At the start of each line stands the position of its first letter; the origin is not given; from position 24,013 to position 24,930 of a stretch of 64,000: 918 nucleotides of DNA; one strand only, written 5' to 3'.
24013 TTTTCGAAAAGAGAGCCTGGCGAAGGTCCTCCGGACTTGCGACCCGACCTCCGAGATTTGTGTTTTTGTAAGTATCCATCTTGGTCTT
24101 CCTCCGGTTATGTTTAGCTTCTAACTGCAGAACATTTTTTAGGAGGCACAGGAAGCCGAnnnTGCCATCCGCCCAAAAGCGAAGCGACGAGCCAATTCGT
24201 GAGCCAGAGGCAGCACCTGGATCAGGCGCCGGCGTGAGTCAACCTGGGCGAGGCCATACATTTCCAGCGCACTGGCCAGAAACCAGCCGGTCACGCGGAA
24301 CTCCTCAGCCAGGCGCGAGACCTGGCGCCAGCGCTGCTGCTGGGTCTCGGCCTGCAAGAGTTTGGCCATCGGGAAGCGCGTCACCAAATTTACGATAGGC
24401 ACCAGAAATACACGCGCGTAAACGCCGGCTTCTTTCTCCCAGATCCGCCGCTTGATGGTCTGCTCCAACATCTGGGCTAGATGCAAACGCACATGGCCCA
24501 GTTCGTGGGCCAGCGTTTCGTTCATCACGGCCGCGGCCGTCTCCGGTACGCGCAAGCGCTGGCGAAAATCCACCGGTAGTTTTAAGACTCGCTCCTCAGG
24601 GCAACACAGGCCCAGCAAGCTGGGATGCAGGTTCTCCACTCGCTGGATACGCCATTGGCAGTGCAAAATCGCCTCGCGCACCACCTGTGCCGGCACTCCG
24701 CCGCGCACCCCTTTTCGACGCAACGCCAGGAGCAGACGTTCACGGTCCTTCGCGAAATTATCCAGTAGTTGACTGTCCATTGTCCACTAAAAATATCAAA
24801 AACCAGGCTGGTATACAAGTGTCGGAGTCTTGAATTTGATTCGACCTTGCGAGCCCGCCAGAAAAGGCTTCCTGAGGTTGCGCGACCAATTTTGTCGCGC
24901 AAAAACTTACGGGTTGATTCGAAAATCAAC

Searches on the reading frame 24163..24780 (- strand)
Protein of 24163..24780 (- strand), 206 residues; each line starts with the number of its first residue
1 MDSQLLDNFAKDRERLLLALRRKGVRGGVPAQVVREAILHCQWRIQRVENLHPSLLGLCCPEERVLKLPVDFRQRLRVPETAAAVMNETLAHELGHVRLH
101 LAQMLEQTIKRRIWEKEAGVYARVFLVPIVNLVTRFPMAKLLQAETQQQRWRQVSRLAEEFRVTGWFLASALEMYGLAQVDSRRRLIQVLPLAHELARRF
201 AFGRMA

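Call 11: search_protein_families(library=pfam, proteins=[window:24163-24780:-], max_evalue=0.01)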
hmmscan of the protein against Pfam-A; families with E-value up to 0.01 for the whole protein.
window:24163-24780:- (206 aa): 1 family
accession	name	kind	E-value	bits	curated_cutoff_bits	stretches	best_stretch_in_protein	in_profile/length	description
PF06114.19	Peptidase_M78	-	0.0058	16.9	22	0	88-164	44-114/123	IrrE N-terminal-like domain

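Call 111: search_protein_families(library=phrogs, proteins=[window:24163-24780:-], max_evalue=0.001)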
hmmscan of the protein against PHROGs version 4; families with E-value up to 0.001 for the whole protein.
window:24163-24780:- (206 aa): 4 families
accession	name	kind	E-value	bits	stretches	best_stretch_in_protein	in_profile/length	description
phrog_87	-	other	7.1e-07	30.2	1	87-181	86-170/227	metallo-protease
phrog_2439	-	transcription regulation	1.3e-05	25.2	1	89-187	200-292/367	transcriptional regulator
phrog_1914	-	unknown function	0.00039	21.2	1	89-131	97-146/222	-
phrog_10499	-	unknown function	0.00045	21.6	1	59-117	52-109/149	-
